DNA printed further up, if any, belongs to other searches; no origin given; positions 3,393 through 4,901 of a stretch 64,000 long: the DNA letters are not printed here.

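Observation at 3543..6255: NrfD/PsrC + 4Fe-4S + octaheme cytochrome module (Cbc-type quinol:cytochrome c oxidoreductase) embedded between the two bc operons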

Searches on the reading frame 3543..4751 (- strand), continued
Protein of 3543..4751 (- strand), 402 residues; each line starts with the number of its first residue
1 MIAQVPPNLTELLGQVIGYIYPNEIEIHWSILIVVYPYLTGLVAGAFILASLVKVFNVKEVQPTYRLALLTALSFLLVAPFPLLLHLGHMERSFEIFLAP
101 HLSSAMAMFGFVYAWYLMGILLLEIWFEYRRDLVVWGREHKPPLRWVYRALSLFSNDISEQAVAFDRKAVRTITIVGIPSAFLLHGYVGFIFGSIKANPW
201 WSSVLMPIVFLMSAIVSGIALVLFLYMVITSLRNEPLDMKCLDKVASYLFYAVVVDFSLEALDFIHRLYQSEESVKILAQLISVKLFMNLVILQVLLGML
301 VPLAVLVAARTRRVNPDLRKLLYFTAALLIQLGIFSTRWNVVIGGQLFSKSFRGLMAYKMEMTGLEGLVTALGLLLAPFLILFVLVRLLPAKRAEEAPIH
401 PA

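Call 42: search_protein_families(library=ncbifam, alignment_id=A1, max_evalue=0.00001)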
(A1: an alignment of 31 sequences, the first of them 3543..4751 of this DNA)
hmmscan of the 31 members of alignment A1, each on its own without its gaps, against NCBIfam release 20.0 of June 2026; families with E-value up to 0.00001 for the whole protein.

A. member 1, window:3543-4751:- (402 aa): 3 families
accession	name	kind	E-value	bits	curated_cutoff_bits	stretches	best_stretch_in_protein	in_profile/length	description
TIGR03148.1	cyt_nit_nrfD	equivalog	5.5e-11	42.3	347.6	1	27-347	8-313/316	cytochrome c nitrite reductase subunit NrfD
NF045798.1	DsrP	equivalog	2.9e-10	40.1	350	1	156-299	136-275/346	sulfate reduction electron transfer complex DsrMKJOP subunit DsrP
NF008133.1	PRK10881.1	equivalog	7.4e-08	32.3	450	1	39-390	61-372/377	Ni/Fe-hydrogenase cytochrome b subunit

B. families by the number of members that match (of 31 scanned): 6 families
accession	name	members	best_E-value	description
TIGR03148.1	cyt_nit_nrfD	28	2.5e-17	cytochrome c nitrite reductase subunit NrfD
NF045798.1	DsrP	21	2.1e-27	sulfate reduction electron transfer complex DsrMKJOP subunit DsrP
NF008133.1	PRK10881.1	14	1.6e-14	Ni/Fe-hydrogenase cytochrome b subunit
NF041784.1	mnquin_red_QrcD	11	3.4e-11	menaquinone reductase integral membrane subunit QrcD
NF045714.1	sulf_resp_HmcC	5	2.3e-10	sulfate respiration complex protein HmcC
NF011568.0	PRK14992.1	4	1.9e-24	tetrathionate reductase subunit TtrC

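Call 57: predict_structure(alignment_id=A4)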
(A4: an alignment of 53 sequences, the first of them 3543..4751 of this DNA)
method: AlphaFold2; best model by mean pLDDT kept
length: 402 residues; sequences in the alignment: 53
mean_pLDDT: 74.0   pTM: 0.78
mean pLDDT of the five models: 74.0, 73.1, 72.2, 70.8, 67.2
residues with pLDDT >= 90: 93; 70-90: 153; 50-70: 105; < 50: 51
segments of 3 or more residues with pLDDT < 50: 1-5, 12-26, 193-198, 346-361, 396-402
pLDDT, mean of each block of 10 residues (from residue 1): 47 45 48 66 84 85 90 89 69 58 59 82 92 89 90 89 91 84 66 49 65 88 94 89 93 87 67 60 56 71 88 83 93 77 49 41 67 87 89 53 35
secondary structure, 60 per line:
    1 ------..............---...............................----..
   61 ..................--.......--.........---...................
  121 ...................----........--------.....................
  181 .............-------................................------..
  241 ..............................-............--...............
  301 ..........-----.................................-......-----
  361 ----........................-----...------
elements in order: H7-20 H24-54 H59-78 H81-87 H90-98 H102-139 H144-151 H160-193 H201-232 H239-270 H272-283 H286-310 H316-348 H350-355 H365-388

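Call 60: fold_search(model_id=the predicted structure, library=pdb)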
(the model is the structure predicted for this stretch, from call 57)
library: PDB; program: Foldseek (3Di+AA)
matches with E <= 10: 393; with E <= 0.001: 3
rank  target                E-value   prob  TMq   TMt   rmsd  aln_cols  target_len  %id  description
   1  8k9e_C                1.3e-05  1.00  0.64  0.58  13.4       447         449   14  Cryo-EM structure of the photosynthetic alternative complex III from Chloroflexus aurantiacus at 3.3 angstrom (released 2024-03-06)
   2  6f0k_C                8.4e-05  1.00  0.62  0.57   8.5       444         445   13  Alternative complex III (released 2018-05-09)
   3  6btm_F                3.5e-04  1.00  0.55  0.55   7.3       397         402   16  Structure of Alternative Complex III from Flavobacterium johnsoniae (Wild Type) (released 2018-05-09)
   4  9ilt_F                5.0e-03  1.00  0.56  0.57   8.1       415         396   12  Crystal structure of alternative complex III from Chloroflexus aurantiacus (released 2025-03-19)
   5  8k9e_F                5.0e-03  1.00  0.54  0.54   8.6       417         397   12  Cryo-EM structure of the photosynthetic alternative complex III from Chloroflexus aurantiacus at 3.3 angstrom (released 2024-03-06)
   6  6lod_F                4.8e-02  1.00  0.52  0.53  13.1       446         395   12  Cryo-EM structure of the air-oxidized photosynthetic alternative complex III from Roseiflexus castenholzii (released 2020-11-04)
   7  8jpp_R                1.9e-01  0.51  0.18  0.22  24.1       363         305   10  Cryo-EM structure of succinate receptor bound to succinate acid coupling MiniGsq (released 2024-05-22)
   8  4buo_B                1.9e-01  0.25  0.15  0.18  25.9       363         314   14  High Resolution Structure of Thermostable Agonist-bound Neurotensin Receptor 1 Mutant without Lysozyme Fusion (released 2014-01-29)
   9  7evy_D                1.9e-01  0.28  0.16  0.19  23.3       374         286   16  Cryo-EM structure of siponimod -bound Sphingosine-1-phosphate receptor 1 in complex with Gi protein (released 2021-09-29)
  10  9b3l                  2.0e-01  0.51  0.23  0.25  19.3       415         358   13  NorA in occluded conformation (NorA-BRIL fusion) (released 2024-12-11)
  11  9p83_R                2.3e-01  0.33  0.16  0.21  23.6       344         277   15  NTSR1-Gi-NTS(8-13) GTP-Bound Complex in the Non-Canonical, AHD Open State (NC-Open-GTP) (released 2026-03-25)
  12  8vp5_B                2.3e-01  0.30  0.16  0.11  24.6       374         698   15  Cryo-EM structure of the ABC transporter PCAT1 bound with ADP and Substrate (released 2024-10-30)
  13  2vpw_C                2.4e-01  0.93  0.29  0.38   9.0       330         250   16  Polysulfide reductase with bound menaquinone (released 2008-06-10)
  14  8k8j_R                2.8e-01  0.35  0.16  0.21  23.6       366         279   14  Cannabinoid Receptor 1 bound to Fenofibrate coupling MiniGsq and Nb35 Complex (released 2024-02-14)
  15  6up7_R                3.0e-01  0.35  0.17  0.21  24.4       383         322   12  neurotensin receptor and arrestin2 complex (released 2020-02-26)
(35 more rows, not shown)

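Call 70: search_protein_families(library=pfam, proteins=[P0125, P0130, P0238, P0127, P0124, P0270], max_evalue=0.001)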
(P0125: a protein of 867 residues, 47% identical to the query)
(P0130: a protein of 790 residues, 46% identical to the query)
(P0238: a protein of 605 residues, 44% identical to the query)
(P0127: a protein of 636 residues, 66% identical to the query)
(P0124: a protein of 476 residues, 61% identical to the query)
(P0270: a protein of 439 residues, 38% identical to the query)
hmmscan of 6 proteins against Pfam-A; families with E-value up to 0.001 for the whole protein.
P0125 (867 aa): 3 families
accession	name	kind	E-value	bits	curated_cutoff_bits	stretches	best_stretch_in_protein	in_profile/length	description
PF01565.28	FAD_binding_4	-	6.9e-41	139.6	26.4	1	428-565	1-137/139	FAD binding domain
PF03916.19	NrfD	-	9.9e-41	140.8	25.8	1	15-336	8-311/313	Polysulphide reductase, NrfD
PF02913.24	FAD-oxidase_C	-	5.6e-06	26.7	21.2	1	604-824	12-248/248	FAD linked oxidases, C-terminal domain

P0130 (790 aa): 3 families
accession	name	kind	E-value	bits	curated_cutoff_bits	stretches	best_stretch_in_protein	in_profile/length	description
PF03916.19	NrfD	-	1.3e-38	133.8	25.8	1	11-330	8-310/313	Polysulphide reductase, NrfD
PF01436.27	NHL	-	2.7e-09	37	20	0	590-611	4-25/28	NHL repeat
PF08450.18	SGL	-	2.1e-07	31.2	26.3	1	535-627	130-223/246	SMP-30/Gluconolactonase/LRE-like region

P0238 (605 aa): 3 families
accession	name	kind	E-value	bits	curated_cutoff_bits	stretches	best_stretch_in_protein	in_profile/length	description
PF03916.19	NrfD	-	1e-16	61.9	25.8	1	2-176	143-311/313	Polysulphide reductase, NrfD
PF01436.27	NHL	-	2e-16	59.5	20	1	427-451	4-28/28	NHL repeat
PF08450.18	SGL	-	4.7e-07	30.1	26.3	1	382-464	140-223/246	SMP-30/Gluconolactonase/LRE-like region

P0127 (636 aa): 1 family
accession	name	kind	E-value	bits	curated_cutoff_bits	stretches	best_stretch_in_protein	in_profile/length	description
PF03916.19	NrfD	-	3.4e-21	76.6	25.8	1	2-238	55-274/313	Polysulphide reductase, NrfD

P0124 (476 aa): 1 family
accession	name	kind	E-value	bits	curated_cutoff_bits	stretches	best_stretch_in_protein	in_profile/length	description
PF03916.19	NrfD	-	1.2e-30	107.6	25.8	1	7-261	8-257/313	Polysulphide reductase, NrfD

P0270 (439 aa): 1 family
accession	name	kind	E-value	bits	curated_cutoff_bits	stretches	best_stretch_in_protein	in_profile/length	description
PF03916.19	NrfD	-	2.1e-48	166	25.8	1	48-372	4-310/313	Polysulphide reductase, NrfD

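Call 71: list_cluster_members(proteins=[P0122, P0123, P0131, P0134, P0135, P0137, P0140, P0141, P0143, P0147])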
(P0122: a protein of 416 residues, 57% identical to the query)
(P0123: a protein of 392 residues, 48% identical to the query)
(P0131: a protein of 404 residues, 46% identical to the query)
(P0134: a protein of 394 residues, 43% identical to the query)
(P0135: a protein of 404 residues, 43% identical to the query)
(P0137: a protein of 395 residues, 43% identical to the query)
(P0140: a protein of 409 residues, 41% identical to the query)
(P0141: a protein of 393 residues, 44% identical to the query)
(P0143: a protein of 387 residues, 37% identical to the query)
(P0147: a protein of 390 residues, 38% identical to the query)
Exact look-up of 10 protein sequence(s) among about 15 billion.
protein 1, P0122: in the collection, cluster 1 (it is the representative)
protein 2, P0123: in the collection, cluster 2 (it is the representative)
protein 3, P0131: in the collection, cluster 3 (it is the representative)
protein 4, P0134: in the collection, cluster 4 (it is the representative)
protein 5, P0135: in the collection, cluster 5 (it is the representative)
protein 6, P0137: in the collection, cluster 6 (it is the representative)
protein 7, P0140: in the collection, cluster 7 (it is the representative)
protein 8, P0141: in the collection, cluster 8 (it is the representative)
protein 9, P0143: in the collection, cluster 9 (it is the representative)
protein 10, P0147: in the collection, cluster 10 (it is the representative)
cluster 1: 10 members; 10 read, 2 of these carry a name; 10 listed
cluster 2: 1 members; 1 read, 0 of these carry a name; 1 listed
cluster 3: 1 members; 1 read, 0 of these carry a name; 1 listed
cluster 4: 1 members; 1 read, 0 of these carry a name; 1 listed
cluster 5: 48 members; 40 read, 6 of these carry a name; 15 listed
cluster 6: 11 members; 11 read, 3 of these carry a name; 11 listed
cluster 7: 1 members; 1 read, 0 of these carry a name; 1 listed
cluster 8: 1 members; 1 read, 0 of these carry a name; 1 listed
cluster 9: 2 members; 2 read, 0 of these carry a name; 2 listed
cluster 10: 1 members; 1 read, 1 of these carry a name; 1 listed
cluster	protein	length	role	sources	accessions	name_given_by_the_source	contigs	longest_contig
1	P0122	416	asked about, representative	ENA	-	-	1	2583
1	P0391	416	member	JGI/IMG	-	predicted membrane protein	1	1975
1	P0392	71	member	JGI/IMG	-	predicted membrane protein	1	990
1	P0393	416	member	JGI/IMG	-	-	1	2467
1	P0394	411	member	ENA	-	-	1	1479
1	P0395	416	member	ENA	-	-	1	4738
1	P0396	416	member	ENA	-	-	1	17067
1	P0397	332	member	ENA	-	-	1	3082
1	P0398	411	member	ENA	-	-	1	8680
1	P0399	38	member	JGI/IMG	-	-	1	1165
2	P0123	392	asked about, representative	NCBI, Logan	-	-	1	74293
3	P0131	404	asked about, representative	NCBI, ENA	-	-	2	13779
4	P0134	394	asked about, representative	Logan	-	-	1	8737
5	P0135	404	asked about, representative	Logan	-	-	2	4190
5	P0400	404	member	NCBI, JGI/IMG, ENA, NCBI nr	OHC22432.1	MAG: hypothetical protein A3J71_12750 [Pseudomonadales bacterium ... | Ni/Fe-hydrogenase subunit HybB-like protein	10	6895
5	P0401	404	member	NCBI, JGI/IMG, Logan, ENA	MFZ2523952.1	MAG: NrfD/PsrC family molybdoenzyme membrane anchor subunit [Candidatus Ferrigenium ... | Ni/Fe-hydrogenase subunit HybB-like protein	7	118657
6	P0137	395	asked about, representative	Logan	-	-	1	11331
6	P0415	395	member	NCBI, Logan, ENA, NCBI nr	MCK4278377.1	MAG: polysulfide reductase NrfD [Desulfurellaceae bacterium] | polysulfide reductase NrfD [Desulfurellaceae bacterium]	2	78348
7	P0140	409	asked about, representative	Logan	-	-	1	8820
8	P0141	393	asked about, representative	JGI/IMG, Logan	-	-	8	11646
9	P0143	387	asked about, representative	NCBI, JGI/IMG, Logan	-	-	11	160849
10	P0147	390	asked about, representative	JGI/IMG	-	predicted membrane protein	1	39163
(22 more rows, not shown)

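Call 73: find_encoding_contigs(protein=P0401, flank=8000, max_places=2)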
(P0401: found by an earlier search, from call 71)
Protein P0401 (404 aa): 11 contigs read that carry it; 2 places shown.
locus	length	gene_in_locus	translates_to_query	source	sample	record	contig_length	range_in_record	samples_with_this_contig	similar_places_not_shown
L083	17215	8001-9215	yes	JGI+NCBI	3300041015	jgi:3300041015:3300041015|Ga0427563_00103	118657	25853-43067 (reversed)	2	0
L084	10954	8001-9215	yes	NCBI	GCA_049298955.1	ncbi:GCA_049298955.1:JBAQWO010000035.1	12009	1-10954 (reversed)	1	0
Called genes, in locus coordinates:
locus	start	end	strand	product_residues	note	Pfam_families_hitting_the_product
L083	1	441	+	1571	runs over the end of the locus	PF00310:GATase_2, PF04898:Glu_syn_central, PF01645:Glu_synthase, PF01493:GXGXG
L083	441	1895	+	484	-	PF14691:Fer4_20, PF00070:Pyr_redox (weak), PF00890:FAD_binding_2 (weak), PF01266:DAO (weak), PF07992:Pyr_redox_2, PF12831:FAD_oxidored, PF13450:NAD_binding_8, PF01593:Amino_oxidase, +4 more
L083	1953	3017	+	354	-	PF01208:URO-D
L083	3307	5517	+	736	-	PF17764:PriA_3primeBD, PF00270:DEAD, PF04851:ResIII, PF18319:Zn_ribbon_PriA (weak), PF00271:Helicase_C (weak), PF18074:PriA_C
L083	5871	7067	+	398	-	PF22113:Mtrc-MtrF_II-IV_dom (faint), PF09699:Paired_CXXCH_1 (faint), PF14522:Cytochrome_C7 (faint), PF14537:Cytochrom_c3_2 (faint), PF00034:Cytochrom_C, PF13442:Cytochrome_CBB3 (weak)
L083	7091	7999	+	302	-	PF13484:Fer4_16 (faint), PF12838:Fer4_7 (weak), PF13237:Fer4_10 (weak), PF13247:Fer4_11, PF13187:Fer4_9 (weak), PF12797:Fer4_2 (weak), PF13237:Fer4_10 (weak), PF00037:Fer4 (weak), +6 more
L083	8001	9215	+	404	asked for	PF03916:NrfD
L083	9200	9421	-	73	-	-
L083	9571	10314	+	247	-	PF27139:Aq_1264_TM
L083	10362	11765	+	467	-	PF01565:FAD_binding_4, PF02913:FAD-oxidase_C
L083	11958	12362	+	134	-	-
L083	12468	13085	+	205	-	PF07929:PRiA4_ORF3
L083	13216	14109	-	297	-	PF01370:Epimerase, PF13460:NAD_binding_10 (faint), PF16363:GDP_Man_Dehyd (faint), PF08338:DUF1731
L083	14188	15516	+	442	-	PF00202:Aminotran_3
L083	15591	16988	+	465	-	PF02113:Peptidase_S13, PF13354:Beta-lactamase2 (faint), PF02113:Peptidase_S13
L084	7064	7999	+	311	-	PF13534:Fer4_17 (faint), PF12838:Fer4_7 (weak), PF13247:Fer4_11, PF13187:Fer4_9 (weak), PF13237:Fer4_10 (weak), PF00037:Fer4 (weak), PF12797:Fer4_2 (weak), PF13237:Fer4_10 (weak), +6 more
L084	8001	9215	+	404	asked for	PF03916:NrfD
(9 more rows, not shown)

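Call 74: list_cluster_members(proteins=[P0148, P0152, P0154, P0161, P0163, P0184, P0211, P0217, P0250, P0259])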
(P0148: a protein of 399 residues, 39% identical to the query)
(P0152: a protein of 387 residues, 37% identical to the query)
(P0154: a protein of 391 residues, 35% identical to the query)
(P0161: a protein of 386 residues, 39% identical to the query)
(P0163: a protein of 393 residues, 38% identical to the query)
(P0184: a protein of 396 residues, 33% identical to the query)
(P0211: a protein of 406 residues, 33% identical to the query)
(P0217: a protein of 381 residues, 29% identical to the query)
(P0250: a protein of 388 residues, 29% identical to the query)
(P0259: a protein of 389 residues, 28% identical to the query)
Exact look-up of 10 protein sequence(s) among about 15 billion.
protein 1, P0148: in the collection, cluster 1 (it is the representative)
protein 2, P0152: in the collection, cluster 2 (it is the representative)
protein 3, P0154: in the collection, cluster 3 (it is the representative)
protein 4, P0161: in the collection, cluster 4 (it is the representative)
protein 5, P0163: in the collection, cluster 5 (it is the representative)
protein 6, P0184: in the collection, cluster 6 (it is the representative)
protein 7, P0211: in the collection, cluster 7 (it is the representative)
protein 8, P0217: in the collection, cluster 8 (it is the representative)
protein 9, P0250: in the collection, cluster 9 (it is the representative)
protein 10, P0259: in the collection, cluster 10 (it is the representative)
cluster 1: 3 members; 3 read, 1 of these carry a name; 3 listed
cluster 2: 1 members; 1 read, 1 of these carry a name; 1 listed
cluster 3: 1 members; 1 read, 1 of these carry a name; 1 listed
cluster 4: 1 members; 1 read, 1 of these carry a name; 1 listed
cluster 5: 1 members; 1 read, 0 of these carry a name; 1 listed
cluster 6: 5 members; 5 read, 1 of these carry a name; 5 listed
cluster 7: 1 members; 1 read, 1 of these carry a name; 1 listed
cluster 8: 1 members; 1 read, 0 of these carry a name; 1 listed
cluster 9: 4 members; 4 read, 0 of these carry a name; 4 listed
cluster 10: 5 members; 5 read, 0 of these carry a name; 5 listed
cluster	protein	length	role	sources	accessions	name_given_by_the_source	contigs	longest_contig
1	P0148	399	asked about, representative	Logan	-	-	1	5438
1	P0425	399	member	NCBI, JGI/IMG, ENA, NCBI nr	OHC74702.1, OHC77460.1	MAG: hypothetical protein A3G18_06965 [Rhodospirillales bacterium ... | MAG: hypothetical protein A3H92_11530 [Rhodospirillales bacterium ...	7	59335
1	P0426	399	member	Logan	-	-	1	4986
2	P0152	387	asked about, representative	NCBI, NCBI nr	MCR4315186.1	MAG: polysulfide reductase NrfD [Planctomycetes bacterium] | polysulfide reductase NrfD [Planctomycetota bacterium]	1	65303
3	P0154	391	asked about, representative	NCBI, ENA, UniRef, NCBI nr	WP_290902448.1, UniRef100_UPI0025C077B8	NrfD/PsrC family molybdoenzyme membrane anchor subunit [Ferroglobus sp.] | NrfD/PsrC family molybdoenzyme membrane anchor subunit n=1 Tax=Ferroglobus sp. ...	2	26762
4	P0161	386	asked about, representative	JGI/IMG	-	predicted membrane protein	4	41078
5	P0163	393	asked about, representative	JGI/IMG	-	-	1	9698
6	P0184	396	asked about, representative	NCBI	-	-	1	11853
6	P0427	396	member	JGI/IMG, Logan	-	predicted membrane protein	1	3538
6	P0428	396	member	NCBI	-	-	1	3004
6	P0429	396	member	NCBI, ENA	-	-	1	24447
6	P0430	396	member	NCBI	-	-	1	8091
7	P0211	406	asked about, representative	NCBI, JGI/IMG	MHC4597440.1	MAG: NrfD/PsrC family molybdoenzyme membrane anchor subunit [Planctomycetota bacterium] | Ni/Fe-hydrogenase subunit HybB-like protein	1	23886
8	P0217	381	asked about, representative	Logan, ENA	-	-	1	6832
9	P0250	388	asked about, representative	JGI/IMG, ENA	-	-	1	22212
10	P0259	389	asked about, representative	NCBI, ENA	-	-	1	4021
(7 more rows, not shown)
